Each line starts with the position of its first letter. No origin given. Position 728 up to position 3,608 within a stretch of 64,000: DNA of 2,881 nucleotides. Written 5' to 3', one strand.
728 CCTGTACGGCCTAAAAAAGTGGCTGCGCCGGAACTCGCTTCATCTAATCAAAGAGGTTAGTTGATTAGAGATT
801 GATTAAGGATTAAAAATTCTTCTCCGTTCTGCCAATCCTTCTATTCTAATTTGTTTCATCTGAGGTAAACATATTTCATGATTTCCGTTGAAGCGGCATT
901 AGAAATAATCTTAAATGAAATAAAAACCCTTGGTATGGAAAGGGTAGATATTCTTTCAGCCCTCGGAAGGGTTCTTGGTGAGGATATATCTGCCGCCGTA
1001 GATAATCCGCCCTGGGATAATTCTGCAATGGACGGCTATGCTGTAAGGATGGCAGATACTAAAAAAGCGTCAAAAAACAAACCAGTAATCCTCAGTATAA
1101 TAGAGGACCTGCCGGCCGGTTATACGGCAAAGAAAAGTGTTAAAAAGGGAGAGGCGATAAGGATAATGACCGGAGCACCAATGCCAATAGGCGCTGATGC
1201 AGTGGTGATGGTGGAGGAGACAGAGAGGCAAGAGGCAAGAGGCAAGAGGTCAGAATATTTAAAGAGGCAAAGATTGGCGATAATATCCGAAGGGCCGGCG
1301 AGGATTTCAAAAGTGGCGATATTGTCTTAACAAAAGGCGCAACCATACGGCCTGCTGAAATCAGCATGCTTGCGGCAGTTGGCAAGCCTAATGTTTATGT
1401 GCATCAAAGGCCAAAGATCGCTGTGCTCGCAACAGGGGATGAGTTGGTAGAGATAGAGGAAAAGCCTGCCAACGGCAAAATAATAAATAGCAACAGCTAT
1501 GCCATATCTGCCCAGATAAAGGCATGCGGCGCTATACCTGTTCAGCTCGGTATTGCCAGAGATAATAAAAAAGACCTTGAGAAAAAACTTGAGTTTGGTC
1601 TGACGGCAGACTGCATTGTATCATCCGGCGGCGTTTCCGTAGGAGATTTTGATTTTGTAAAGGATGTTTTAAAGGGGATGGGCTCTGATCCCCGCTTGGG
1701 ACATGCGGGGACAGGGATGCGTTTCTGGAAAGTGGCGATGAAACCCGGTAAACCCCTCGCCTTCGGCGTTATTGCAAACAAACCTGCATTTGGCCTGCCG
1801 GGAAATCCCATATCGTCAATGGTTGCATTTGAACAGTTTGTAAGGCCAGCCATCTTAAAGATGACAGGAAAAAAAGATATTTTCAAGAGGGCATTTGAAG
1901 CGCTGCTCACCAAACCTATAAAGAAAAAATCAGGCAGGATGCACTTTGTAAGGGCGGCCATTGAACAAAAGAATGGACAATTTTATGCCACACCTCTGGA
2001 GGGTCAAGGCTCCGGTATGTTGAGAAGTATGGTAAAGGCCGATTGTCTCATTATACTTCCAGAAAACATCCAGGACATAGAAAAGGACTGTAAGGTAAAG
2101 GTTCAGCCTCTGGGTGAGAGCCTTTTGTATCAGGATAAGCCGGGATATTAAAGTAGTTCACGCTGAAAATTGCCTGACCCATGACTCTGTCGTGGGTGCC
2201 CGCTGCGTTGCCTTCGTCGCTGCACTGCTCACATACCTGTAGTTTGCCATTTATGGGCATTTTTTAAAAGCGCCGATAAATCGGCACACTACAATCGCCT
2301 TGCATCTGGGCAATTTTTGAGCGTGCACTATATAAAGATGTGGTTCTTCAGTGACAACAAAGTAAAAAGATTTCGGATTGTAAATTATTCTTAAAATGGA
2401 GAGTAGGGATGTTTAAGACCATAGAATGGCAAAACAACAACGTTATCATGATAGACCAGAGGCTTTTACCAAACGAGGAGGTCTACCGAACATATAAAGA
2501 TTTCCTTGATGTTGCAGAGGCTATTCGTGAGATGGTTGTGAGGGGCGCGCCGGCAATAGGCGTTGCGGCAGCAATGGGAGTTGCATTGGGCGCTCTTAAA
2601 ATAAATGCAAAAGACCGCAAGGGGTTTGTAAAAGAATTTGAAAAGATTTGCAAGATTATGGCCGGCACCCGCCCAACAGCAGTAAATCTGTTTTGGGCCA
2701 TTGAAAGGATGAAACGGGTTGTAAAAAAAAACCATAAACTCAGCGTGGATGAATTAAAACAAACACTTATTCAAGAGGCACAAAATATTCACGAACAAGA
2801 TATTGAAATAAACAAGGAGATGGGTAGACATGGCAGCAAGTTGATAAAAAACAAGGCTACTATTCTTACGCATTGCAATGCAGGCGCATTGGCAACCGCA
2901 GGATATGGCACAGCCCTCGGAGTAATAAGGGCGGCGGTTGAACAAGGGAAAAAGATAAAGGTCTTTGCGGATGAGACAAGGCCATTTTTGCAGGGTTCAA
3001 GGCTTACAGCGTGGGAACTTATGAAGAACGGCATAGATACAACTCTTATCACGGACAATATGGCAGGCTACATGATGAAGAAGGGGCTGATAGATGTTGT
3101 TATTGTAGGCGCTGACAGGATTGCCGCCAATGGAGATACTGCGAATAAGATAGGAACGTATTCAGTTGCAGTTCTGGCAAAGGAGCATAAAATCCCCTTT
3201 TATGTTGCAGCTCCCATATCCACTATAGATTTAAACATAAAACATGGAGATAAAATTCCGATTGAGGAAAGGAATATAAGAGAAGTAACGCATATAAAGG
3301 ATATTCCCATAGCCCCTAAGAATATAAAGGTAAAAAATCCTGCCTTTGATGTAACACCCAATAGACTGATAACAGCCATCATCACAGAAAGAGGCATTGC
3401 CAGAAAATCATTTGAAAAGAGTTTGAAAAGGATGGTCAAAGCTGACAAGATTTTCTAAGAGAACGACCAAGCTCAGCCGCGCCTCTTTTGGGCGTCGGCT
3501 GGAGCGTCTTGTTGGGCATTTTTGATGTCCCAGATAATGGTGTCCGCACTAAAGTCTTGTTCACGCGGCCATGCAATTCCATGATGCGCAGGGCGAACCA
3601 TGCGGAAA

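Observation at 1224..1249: Heptanucleotide repeat (AGGCAAG)3 frameshifts moeA; a fourth copy would restore the full-length gene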

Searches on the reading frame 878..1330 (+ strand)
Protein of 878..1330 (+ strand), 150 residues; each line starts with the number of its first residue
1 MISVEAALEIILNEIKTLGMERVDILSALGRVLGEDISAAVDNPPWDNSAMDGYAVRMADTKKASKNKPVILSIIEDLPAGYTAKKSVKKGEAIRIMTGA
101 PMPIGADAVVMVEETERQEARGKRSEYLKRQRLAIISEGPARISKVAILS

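Call 8: search_protein_families(library=pfam, proteins=[window:878-1327:+])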
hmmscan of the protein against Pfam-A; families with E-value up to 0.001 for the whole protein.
window:878-1327:+ (150 aa): 1 family
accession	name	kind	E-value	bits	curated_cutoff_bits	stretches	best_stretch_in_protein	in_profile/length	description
PF03453.22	MoeA_N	-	1e-38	132.9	30.8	1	2-122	1-116/160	MoeA N-terminal region (domain I and II)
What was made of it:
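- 878..1330 (+): moeA 5' part. Codons 1-116 are authentic MoeA (through ...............). Then come the array and an out-of-frame tail (from S125, 26 codons) ending at TAA 1328-1330. Pfam MoeA_N positions 1-116 of 160, E=1e-38 (call 8).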

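Call 12: find_encoding_contigs(protein=window:878-1330:+, flank=3000, max_places=10)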
Protein window:878-1330:+ (150 aa): no gene with exactly this product is on record in the collection.

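Call 60: find_homologous_proteins(query=window:878-1327:+)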
Query window:878-1327:+ (150 aa): 2735 proteins with E <= 0.001 among 2888 candidates; the best 120 are listed.
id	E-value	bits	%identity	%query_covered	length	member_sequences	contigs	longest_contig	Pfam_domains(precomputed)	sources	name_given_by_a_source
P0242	9.8e-58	212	83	84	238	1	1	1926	PF00994.30,PF03453.23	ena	-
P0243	3.1e-56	207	80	84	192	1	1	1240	PF03453.23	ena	-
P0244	3.6e-55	204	77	83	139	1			PF03453.23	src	-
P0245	5.0e-55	203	77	84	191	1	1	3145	PF03453.23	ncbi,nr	ncbi:MAG: molybdopterin molybdotransferase MoeA, partial [Deltaproteobacteria bacterium]|nr:molybdop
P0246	8.4e-54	199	76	82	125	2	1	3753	PF03453.23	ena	-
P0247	2.0e-48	182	81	71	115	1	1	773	PF03453.23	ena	-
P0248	5.6e-45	171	51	77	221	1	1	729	PF03453.23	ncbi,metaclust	ncbi:unnamed protein product, partial [marine sediment metagenome]|metaclust:status=active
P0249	2.1e-43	166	70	76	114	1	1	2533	PF03453.23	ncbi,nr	ncbi:MAG: molybdopterin molybdenumtransferase MoeA, partial [Deltaproteobacteria bacterium]|nr:molyb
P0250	1.7e-40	156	58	87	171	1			PF03453.23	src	-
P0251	4.0e-40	155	62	86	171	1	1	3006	PF03453.23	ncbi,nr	ncbi:MAG: hypothetical protein GQ554_10005 [Deltaproteobacteria bacterium]|nr:hypothetical protein [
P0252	5.1e-39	151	66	81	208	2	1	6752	PF03453.23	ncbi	ncbi:MAG: molybdopterin molybdotransferase MoeA, partial [Nitrospinota bacterium]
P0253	1.6e-38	150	59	82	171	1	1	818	PF03453.23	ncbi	ncbi:unnamed protein product, partial [marine sediment metagenome]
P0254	3.4e-38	149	60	86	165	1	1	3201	PF03453.23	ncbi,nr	ncbi:MAG: molybdenum cofactor synthesis domain protein, partial [Deltaproteobacteria bacterium]|nr:m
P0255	5.1e-38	148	61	82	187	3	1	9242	PF03453.23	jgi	-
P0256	1.1e-37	147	62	80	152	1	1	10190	PF03453.23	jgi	jgi:molybdopterin molybdotransferase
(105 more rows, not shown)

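Call 62: find_encoding_contigs(protein=P0246, flank=3000, max_places=4)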
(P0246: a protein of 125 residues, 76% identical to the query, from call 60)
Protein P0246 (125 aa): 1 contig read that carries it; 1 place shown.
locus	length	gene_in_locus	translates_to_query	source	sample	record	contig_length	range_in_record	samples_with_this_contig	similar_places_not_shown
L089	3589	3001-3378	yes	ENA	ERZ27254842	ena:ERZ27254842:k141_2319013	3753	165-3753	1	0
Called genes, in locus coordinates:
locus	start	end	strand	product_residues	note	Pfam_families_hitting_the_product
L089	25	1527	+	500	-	PF02310:B12-binding, PF04055:Radical_SAM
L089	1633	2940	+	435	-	PF01464:SLT, PF01476:LysM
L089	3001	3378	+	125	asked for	PF03453:MoeA_N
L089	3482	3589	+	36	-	?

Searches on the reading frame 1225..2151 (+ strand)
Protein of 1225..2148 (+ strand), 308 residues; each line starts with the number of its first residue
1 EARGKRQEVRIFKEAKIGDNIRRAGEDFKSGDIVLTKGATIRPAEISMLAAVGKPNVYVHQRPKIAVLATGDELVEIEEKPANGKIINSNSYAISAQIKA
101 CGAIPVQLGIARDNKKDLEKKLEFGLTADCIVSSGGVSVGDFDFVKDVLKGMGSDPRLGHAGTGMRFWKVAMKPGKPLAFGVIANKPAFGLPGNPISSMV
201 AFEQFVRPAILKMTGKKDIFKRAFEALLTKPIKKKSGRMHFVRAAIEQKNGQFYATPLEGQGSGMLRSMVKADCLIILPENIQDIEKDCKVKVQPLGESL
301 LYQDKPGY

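Call 8: search_protein_families(library=pfam, proteins=[window:1225-2148:+])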
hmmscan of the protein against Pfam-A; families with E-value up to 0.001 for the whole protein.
window:1225-2148:+ (308 aa): 3 families
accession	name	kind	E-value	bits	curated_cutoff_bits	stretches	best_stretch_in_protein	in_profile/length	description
PF00994.29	MoCF_biosynth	-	1.5e-30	106.2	26.6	1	66-211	1-143/144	Probable molybdopterin binding domain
PF03454.20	MoeA_C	-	3.6e-20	72.4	22.1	1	226-296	2-72/72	MoeA C-terminal region (domain IV)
PF03453.22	MoeA_N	-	7.8e-11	42.3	30.8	1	7-53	114-160/160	MoeA N-terminal region (domain I and II)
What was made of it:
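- Closest known: MoeA / gephyrin E-domain molybdopterin molybdotransferase. Same: The full three-Pfam architecture (MoeA_N, MoCF_biosynth, MoeA_C) is present once the frame is repaired (call 8).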

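Call 11: find_encoding_contigs(protein=window:1366-2151:+, flank=3000, max_places=10)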
Protein window:1366-2151:+ (261 aa): no gene with exactly this product is on record in the collection.

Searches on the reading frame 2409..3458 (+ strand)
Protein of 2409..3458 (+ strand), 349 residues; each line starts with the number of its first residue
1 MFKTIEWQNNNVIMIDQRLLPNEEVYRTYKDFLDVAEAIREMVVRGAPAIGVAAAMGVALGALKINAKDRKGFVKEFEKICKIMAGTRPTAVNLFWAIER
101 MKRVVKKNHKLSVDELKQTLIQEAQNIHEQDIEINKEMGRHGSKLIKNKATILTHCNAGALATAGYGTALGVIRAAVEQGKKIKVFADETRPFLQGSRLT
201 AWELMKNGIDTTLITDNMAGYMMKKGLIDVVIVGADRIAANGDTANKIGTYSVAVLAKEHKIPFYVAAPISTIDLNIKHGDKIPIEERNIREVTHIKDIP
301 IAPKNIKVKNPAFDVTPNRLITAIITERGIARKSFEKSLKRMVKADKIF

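Call 13: find_encoding_contigs(protein=window:2409-3458:+, flank=4000, max_places=10)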
Protein window:2409-3458:+ (349 aa): no gene with exactly this product is on record in the collection.

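Call 50: list_cluster_members(proteins=[P0121, P0122, window:2409-3458:+, window:878-1330:+, window:1366-2151:+])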
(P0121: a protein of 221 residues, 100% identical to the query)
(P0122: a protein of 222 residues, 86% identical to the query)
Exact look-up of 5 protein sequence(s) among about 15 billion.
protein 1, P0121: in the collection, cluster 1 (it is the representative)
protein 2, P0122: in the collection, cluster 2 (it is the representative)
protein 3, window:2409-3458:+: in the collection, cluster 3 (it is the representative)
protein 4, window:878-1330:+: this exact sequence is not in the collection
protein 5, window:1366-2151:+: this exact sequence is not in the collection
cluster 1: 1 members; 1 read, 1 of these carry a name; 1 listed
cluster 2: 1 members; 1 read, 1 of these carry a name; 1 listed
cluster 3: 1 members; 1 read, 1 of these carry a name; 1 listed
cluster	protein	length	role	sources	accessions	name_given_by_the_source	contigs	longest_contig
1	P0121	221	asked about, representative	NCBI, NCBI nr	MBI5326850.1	MAG: imidazole glycerol phosphate synthase subunit HisH [Deltaproteobacteria bacterium] | imidazole glycerol phosphate synthase subunit HisH [Deltaproteobacteria bacterium]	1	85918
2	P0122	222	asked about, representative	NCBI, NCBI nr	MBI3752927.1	MAG: imidazole glycerol phosphate synthase subunit HisH [Deltaproteobacteria bacterium] | imidazole glycerol phosphate synthase subunit HisH [Deltaproteobacteria bacterium]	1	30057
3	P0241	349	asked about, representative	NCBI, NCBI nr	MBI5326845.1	MAG: S-methyl-5-thioribose-1-phosphate isomerase [Deltaproteobacteria bacterium] | S-methyl-5-thioribose-1-phosphate isomerase [Deltaproteobacteria bacterium]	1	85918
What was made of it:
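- This is consistent with the depositor's pipeline also calling a frameshifted pseudogene (calls 11, 12, 50).
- Tried and rejected: The cluster look-up then showed that the neighbours exist only in one NCBI MAG record and that the moeA fragments have no protein (call 50).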
